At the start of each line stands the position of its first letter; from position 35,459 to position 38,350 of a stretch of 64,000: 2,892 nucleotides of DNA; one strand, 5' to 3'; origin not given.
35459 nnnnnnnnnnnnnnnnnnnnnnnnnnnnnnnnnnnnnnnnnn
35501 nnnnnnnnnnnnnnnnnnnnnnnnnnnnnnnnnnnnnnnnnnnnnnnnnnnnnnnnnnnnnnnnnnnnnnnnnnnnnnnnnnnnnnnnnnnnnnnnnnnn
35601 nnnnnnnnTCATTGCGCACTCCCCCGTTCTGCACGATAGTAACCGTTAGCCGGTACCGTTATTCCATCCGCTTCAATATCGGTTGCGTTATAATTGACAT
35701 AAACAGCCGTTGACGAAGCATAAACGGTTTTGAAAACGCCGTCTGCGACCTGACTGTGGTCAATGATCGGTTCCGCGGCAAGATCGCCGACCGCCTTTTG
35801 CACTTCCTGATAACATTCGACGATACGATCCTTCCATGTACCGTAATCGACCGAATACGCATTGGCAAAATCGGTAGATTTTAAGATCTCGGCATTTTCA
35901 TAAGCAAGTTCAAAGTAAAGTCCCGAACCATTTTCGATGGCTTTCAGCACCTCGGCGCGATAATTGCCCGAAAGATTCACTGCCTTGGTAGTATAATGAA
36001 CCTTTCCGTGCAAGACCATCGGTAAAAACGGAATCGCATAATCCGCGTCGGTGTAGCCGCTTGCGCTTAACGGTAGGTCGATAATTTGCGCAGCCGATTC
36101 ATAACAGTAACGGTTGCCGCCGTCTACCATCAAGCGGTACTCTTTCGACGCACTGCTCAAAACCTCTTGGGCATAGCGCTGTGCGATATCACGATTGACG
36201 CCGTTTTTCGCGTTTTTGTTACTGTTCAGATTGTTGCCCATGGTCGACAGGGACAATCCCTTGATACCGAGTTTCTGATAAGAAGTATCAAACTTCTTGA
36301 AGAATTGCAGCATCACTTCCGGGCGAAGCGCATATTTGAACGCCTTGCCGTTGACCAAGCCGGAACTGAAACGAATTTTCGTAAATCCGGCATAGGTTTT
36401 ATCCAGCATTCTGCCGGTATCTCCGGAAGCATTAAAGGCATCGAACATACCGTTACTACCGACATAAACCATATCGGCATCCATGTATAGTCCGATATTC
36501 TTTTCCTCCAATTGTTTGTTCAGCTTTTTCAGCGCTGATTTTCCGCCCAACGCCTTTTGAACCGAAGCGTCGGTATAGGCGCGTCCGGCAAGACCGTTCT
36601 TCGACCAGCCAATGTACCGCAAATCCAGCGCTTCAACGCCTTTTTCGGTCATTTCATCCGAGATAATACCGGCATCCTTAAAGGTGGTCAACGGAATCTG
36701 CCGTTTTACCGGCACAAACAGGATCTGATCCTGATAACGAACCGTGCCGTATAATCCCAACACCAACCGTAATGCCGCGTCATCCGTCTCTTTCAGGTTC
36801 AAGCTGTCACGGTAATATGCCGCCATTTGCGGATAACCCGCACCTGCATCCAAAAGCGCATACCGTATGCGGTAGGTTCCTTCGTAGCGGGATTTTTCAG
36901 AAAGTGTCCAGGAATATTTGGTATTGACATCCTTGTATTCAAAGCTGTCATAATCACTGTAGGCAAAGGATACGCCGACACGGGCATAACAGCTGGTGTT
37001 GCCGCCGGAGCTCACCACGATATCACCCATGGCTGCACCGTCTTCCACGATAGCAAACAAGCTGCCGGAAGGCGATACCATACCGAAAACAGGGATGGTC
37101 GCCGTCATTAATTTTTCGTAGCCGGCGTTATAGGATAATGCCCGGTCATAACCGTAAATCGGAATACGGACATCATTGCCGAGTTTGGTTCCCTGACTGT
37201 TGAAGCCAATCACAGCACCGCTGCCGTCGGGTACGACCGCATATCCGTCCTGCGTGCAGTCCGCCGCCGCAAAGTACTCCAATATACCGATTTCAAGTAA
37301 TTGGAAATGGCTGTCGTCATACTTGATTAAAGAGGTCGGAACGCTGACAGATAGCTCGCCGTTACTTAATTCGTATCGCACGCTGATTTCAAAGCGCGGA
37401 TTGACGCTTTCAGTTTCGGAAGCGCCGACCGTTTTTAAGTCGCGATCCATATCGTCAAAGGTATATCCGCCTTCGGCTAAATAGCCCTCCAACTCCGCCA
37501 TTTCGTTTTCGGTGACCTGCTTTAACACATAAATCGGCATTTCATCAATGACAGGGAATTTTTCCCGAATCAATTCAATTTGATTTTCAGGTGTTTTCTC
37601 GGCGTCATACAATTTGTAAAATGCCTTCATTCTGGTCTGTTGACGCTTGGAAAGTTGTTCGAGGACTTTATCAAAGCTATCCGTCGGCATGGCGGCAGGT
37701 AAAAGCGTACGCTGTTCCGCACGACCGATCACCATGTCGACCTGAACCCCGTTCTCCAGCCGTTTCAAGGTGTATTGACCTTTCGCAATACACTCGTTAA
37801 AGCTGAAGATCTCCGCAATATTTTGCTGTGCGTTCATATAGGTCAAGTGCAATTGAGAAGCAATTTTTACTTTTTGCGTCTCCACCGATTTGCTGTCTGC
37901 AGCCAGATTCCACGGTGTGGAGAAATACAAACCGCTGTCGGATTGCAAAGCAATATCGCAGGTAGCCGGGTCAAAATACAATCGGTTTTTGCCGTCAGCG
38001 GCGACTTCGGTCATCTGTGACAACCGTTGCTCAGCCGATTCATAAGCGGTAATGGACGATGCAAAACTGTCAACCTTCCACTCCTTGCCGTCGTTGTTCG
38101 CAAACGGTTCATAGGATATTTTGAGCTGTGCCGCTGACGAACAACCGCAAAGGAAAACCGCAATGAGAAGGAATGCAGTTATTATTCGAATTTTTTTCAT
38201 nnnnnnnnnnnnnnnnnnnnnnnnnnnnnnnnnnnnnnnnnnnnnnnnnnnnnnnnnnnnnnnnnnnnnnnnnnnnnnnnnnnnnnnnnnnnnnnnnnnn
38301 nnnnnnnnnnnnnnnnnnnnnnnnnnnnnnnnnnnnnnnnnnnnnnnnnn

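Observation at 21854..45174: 23-kb, 12-gene Gram-positive polysaccharide-utilisation operon whose extracellular components are all poorly characterised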

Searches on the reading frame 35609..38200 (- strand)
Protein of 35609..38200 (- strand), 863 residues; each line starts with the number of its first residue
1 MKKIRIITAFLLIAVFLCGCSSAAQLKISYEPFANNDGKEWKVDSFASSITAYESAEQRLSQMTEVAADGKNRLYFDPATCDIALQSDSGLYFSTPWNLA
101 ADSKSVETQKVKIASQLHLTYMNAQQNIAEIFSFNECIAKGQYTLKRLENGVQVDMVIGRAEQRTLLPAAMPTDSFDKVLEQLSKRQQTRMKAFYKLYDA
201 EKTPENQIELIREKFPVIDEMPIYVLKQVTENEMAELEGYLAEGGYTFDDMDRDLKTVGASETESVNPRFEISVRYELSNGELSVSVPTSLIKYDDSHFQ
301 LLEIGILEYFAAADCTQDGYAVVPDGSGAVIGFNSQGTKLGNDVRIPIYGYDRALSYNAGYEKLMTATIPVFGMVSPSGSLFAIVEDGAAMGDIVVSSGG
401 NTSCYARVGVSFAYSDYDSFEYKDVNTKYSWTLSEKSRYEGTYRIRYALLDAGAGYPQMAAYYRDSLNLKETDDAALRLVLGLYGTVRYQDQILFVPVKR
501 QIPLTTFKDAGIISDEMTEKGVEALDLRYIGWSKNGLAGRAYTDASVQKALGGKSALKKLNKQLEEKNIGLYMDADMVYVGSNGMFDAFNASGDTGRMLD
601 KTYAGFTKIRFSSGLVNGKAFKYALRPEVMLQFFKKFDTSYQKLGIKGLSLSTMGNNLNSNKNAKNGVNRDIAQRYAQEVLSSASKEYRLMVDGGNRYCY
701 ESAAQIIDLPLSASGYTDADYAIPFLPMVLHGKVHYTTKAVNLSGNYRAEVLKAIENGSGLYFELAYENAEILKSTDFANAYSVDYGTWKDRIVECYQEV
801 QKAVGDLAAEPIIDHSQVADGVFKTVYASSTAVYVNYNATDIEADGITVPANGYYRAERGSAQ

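Call 3: search_protein_families(library=pfam, proteins=[window:35609-38200:-], max_evalue=0.01)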
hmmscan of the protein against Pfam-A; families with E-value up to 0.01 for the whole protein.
window:35609-38200:- (863 aa): 1 family
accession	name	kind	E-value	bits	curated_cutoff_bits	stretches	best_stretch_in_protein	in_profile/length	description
PF18952.6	DUF5696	-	2e-155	519.2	25.6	1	259-854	10-612/612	Family of unknown function (DUF5696)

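Call 12: search_solved_structures(query=window:35609-38200:-, max_evalue=1)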
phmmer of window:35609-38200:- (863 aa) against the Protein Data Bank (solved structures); distinct sequences matched with E-value up to 1: 4.
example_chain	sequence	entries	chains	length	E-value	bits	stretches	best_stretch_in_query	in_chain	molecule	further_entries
4eo1_A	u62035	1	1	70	0.043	15.4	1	810-852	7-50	Attachment protein G3P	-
8ck1_A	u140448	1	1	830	0.24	12.9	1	432-467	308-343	Tail Nozzle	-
9mqx_D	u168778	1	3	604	0.49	11.9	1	362-435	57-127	Aldehyde:ferredoxin oxidoreductase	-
7oo5_A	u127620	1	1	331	0.72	11.3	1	301-381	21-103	lignin peroxidase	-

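Call 16: find_encoding_contigs(protein=window:35609-38200:-, flank=10000, max_places=6)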
Protein window:35609-38200:- (863 aa): no gene with exactly this product is on record in the collection.

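Call 17: find_homologous_proteins(query=window:35609-38200:-, max_evalue=0.00001)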
Query window:35609-38200:- (863 aa): 33 proteins with E <= 0.00001 among 8000 candidates.
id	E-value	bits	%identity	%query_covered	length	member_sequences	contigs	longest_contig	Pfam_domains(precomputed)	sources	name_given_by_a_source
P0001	0.0e+0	1934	100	100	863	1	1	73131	PF18952.7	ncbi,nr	ncbi:MAG: hypothetical protein IKI29_03905 [Clostridia bacterium]|nr:hypothetical protein [Clostridi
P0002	0.0e+0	1233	62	100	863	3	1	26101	PF18952.7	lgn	-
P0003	0.0e+0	1208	60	100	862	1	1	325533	PF18952.7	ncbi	-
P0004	0.0e+0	1193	59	100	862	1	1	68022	PF18952.7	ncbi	-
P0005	0.0e+0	1188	59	100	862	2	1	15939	PF18952.7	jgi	-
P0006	0.0e+0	1182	60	100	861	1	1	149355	PF18952.7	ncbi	-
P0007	0.0e+0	1181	59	100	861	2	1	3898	PF18952.7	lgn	-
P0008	0.0e+0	1161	58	100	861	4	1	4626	PF18952.7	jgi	-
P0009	0.0e+0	1153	58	100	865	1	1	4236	PF18952.7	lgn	-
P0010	0.0e+0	1138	57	99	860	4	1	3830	PF18952.7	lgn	-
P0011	0.0e+0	1128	57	100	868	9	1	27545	PF18952.7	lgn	-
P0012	0.0e+0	1128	56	100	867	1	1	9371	PF18952.7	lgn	-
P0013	0.0e+0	1127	57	100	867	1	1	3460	PF18952.7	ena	-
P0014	0.0e+0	1115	56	100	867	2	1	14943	PF18952.7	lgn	-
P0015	0.0e+0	1113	56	100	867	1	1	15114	PF18952.7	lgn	-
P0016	0.0e+0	1074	56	95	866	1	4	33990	PF18952.7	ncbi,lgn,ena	-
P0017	0.0e+0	1067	54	100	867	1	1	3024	PF18952.7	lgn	-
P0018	0.0e+0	1018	53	100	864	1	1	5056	PF18952.7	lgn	-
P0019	3.4e-297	1006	52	100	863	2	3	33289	PF18952.7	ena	-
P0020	7.4e-289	979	51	98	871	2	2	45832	PF18952.7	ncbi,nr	ncbi:MAG: DUF5696 domain-containing protein [Clostridia bacterium]|nr:DUF5696 domain-containing prot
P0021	2.9e-285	967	53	94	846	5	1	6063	PF18952.7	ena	-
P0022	9.1e-283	959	53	94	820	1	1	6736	PF18952.7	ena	-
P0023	1.6e-274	931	49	99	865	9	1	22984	PF18952.7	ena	-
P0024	6.2e-234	797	45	99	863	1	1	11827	PF18952.7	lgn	-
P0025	1.1e-87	313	28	94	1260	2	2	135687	PF18952.7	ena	-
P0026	7.7e-84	301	28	88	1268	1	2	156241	PF18952.7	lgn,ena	-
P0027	4.2e-81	292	30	53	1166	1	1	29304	PF18952.7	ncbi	-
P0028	2.2e-60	223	26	95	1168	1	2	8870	PF18952.7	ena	-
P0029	5.9e-50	189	26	90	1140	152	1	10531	PF18952.7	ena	-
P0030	1.4e-49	187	25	67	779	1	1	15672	PF18952.7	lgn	-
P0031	2.5e-47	180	27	68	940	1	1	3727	PF18952.7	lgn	-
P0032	6.1e-47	179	27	67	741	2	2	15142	PF18952.7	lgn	-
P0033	4.8e-35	139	28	62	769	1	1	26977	PF18952.7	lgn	-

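Call 18: find_encoding_contigs(protein=P0003, flank=10000, max_places=2)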
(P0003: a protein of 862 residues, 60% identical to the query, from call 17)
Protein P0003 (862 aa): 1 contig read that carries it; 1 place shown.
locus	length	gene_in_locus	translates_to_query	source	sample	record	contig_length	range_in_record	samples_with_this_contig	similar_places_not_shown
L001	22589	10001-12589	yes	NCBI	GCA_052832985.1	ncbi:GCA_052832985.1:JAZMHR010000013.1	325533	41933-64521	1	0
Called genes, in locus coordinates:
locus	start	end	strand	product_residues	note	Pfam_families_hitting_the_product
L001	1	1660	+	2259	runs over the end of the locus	PF03629:SASA (weak)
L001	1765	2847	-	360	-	PF00392:GntR, PF00532:Peripla_BP_1, PF13407:Peripla_BP_4, PF13377:Peripla_BP_3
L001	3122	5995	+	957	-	PF01547:SBP_bac_1, PF13416:SBP_bac_8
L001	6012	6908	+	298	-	PF00528:BPD_transp_1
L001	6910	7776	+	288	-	PF00528:BPD_transp_1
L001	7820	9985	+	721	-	PF01436:NHL (weak), PF04893:Yip1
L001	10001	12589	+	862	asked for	PF18952:DUF5696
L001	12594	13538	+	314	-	-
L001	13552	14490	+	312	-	PF00528:BPD_transp_1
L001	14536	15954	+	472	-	PF01547:SBP_bac_1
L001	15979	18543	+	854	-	PF01074:Glyco_hydro_38N, PF09261:Alpha-mann_mid, PF18438:Glyco_hydro_38, PF07748:Glyco_hydro_38C, PF17677:Glyco_hydro38C2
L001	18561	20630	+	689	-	PF08532:Glyco_hydro_42M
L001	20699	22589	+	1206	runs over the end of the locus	PF12708:Pect-lyase_RHGA_epim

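Call 19: find_encoding_contigs(protein=P0020, flank=10000, max_places=2)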
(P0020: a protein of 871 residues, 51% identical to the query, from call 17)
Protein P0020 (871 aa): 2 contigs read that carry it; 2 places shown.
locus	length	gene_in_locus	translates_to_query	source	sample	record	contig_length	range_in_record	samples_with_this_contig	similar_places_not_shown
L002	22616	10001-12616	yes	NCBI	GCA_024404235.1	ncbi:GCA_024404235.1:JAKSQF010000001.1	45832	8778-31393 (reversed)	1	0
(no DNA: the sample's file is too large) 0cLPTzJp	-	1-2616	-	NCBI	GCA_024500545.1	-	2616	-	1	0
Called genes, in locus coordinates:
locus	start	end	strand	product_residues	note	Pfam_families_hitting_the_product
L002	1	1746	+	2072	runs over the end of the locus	PF03629:SASA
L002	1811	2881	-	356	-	PF00392:GntR, PF13545:HTH_Crp_2 (faint), PF08279:HTH_11 (faint), PF00532:Peripla_BP_1, PF13407:Peripla_BP_4, PF13377:Peripla_BP_3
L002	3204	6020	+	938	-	PF01547:SBP_bac_1, PF13416:SBP_bac_8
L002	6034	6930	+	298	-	PF00528:BPD_transp_1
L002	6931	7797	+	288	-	PF00528:BPD_transp_1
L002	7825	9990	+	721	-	PF01436:NHL (weak), PF06739:SBBP (faint), PF08450:SGL (weak), PF25021:TEN_NHL (faint), PF04893:Yip1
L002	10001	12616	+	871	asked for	PF18952:DUF5696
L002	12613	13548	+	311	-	PF00528:BPD_transp_1 (weak)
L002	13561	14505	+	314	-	PF00528:BPD_transp_1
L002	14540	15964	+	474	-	PF01547:SBP_bac_1, PF13416:SBP_bac_8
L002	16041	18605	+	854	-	PF01074:Glyco_hydro_38N, PF09261:Alpha-mann_mid, PF18438:Glyco_hydro_38 (weak), PF07748:Glyco_hydro_38C, PF17677:Glyco_hydro38C2 (weak)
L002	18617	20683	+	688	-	PF02449:Glyco_hydro_42 (weak), PF08532:Glyco_hydro_42M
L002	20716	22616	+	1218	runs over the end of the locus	PF12708:Pect-lyase_RHGA_epim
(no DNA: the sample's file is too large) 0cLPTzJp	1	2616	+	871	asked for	PF18952:DUF5696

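Call 20: find_encoding_contigs(protein=P0025, flank=10000, max_places=2)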
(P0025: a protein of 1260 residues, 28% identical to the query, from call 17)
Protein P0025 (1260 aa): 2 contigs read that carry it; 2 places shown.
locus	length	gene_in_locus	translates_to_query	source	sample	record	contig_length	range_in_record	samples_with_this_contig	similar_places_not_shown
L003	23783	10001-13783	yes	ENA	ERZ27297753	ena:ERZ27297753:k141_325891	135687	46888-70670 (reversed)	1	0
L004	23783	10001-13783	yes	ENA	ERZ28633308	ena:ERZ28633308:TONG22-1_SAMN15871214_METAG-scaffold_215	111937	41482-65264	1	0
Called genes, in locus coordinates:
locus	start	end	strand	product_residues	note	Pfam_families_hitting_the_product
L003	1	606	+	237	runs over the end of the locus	PF00005:ABC_tran, PF02463:SMC_N (faint), PF13304:AAA_21 (faint)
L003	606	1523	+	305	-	PF01458:SUFBD_core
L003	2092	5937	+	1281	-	PF13416:SBP_bac_8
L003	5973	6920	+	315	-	PF00528:BPD_transp_1 (weak)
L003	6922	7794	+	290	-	PF00528:BPD_transp_1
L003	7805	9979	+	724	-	PF01436:NHL (faint), PF00515:TPR_1 (faint), PF07719:TPR_2 (faint), PF13432:TPR_16 (weak), PF04893:Yip1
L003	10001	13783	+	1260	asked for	PF18952:DUF5696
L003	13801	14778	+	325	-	PF00528:BPD_transp_1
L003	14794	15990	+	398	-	PF00528:BPD_transp_1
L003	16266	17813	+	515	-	PF13727:CoA_binding_3, PF02397:Bac_transf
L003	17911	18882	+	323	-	PF13439:Glyco_transf_4 (weak), PF13579:Glyco_trans_4_4, PF00534:Glycos_transf_1, PF13692:Glyco_trans_1_4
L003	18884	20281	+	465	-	PF04932:Wzy_C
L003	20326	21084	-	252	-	-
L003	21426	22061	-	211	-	PF09515:Thia_YuaJ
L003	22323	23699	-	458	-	-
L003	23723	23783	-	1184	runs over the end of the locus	PF17757:UvrB_inter, PF02559:CarD_TRCF_RID, PF00270:DEAD, PF04851:ResIII (weak), PF00271:Helicase_C, PF03461:TRCF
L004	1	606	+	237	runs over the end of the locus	PF00005:ABC_tran, PF02463:SMC_N (faint), PF13304:AAA_21 (faint)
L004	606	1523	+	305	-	PF01458:SUFBD_core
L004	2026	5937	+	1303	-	PF13416:SBP_bac_8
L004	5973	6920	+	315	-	PF00528:BPD_transp_1 (weak)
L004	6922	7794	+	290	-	PF00528:BPD_transp_1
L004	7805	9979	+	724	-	PF01436:NHL (faint), PF00515:TPR_1 (faint), PF07719:TPR_2 (faint), PF13432:TPR_16 (weak), PF04893:Yip1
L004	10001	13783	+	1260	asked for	PF18952:DUF5696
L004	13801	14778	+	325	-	PF00528:BPD_transp_1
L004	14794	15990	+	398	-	PF00528:BPD_transp_1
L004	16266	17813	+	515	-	PF13727:CoA_binding_3, PF02397:Bac_transf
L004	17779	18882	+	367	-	PF13439:Glyco_transf_4 (weak), PF13579:Glyco_trans_4_4, PF00534:Glycos_transf_1, PF13692:Glyco_trans_1_4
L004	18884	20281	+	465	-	PF04932:Wzy_C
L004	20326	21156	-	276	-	-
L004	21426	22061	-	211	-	PF09515:Thia_YuaJ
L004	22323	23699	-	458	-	-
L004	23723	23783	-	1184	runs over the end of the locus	PF17757:UvrB_inter, PF02559:CarD_TRCF_RID, PF00270:DEAD, PF04851:ResIII (weak), PF00271:Helicase_C, PF03461:TRCF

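Call 22: search_protein_families(library=ncbifam, proteins=[window:35609-38200:-], max_evalue=0.01)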
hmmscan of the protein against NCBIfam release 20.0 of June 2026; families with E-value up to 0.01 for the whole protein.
window:35609-38200:- (863 aa): 1 family
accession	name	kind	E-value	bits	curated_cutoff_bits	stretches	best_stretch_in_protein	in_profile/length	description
NF038243.1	TRP75_fam_Nterm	subfamily_domain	0.0041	17.5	75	0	7-60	6-62/126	TRP75-related protein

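Call 27: find_related_loci(query=A2, collection=genome_contigs, flank=10000)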
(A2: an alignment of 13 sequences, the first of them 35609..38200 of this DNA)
Query A2 (863 aa) in genome_contigs; peptide patterns used: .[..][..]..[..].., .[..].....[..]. (x = any residue, [..] = any of these).
73 stretches matched a pattern; 8 encode a relative of the query (tblastn E <= 1e-3); 7 distinct loci.
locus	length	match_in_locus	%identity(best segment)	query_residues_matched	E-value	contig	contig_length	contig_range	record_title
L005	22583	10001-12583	62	1-859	0e+0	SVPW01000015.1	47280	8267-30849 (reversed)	MAG: Oscillospiraceae bacterium isolate SIG601 NODE_17234_length_47280_cov_2.380442, whole genome shotgun sequence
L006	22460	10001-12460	56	45-863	0e+0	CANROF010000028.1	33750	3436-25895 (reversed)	MAG: uncultured Oscillospiraceae bacterium isolate Lapin-020__bin84 genome assembly, contig: Lapin-020__NODE_1525_length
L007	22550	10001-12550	51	14-862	0e+0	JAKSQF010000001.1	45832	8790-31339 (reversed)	MAG: Clostridia bacterium isolate Horse_feces222 MAG222_1, whole genome shotgun sequence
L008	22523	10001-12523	51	18-856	0e+0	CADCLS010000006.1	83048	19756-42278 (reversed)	MAG: Ruminococcaceae bacterium isolate RUG14768 genome assembly, contig: RUG14768_asm_6, whole genome shotgun sequence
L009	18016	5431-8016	47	1-856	0e+0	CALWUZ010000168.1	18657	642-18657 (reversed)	MAG: uncultured Clostridia bacterium isolate E0_DM__bin125 genome assembly, contig: E0_DM__k127_3375635, whole genome sh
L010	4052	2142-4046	46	53-678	0e+0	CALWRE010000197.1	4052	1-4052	MAG: uncultured Lachnospiraceae bacterium isolate E07__bin214 genome assembly, contig: E07__k127_4687561, whole genome s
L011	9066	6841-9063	52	1-742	0e+0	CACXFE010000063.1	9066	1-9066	MAG: Ruminococcaceae bacterium isolate RUG11203 genome assembly, contig: RUG11203_asm_63, whole genome shotgun sequence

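Call 36: predict_structure(alignment_id=A1)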
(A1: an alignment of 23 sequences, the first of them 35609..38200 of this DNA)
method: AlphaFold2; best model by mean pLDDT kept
length: 863 residues; sequences in the alignment: 23
mean_pLDDT: 87.1   pTM: 0.84
mean pLDDT of the five models: 87.1, 86.9, 86.0, 85.4, 84.3
residues with pLDDT >= 90: 465; 70-90: 319; 50-70: 67; < 50: 12
segments of 3 or more residues with pLDDT < 50: 19-22, 610-613, 860-863
pLDDT, mean of each block of 10 residues (from residue 1): 65 57 64 75 87 93 94 95 91 92 89 94 89 93 92 93 81 92 89 91 87 86 88 81 89 88 77 95 94 91 94 88 84 77 83 70 72 90 94 89 87 87 70 84 94 90 92 86 94 81 96 97 95 85 90 95 95 93 71 86 73 56 89 93 94 90 83 94 95 92 91 71 90 92 91 94 95 85 91 96 93 91 93 95 93 85 34
secondary structure, 60 per line:
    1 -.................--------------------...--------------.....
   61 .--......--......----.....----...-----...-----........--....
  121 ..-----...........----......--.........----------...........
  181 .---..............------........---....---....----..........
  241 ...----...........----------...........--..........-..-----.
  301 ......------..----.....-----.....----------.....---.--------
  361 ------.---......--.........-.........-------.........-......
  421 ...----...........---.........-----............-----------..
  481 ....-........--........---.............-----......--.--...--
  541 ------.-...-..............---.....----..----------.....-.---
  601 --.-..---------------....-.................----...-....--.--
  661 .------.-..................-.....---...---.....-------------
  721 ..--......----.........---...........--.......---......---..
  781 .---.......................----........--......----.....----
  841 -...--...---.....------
elements in order (helices of 4 or more, strands of 3 or more residues): H2-18 E39-41 H56-61 E64-69 E72-77 E82-86 E91-93 H107-114 E117-122 E128-132 H133-138 E143-148 E151-159 E170-172 H173-181 H185-194 E195-198 H205-212 H216-219 E223-226 H231-243 H248-258 E269-279 E282-288 E300-306 E319-323 E329-333 E344-348 E371-376 E379-387 E392-397 E405-413 E415-423 E428-438 E442-450 H456-467 E479-484 E486-493 E496-503 H507-519 E525-530 H553-566 E570-574 H591-594 E622-625 H627-643 E648-650 H652-655 H670-687 E689-693 E703-707 H725-730 E735-740 H747-757 E760-766 H770-775 H786-807 E812-819 E822-827 E832-836 E842-844 E847-849 E853-857
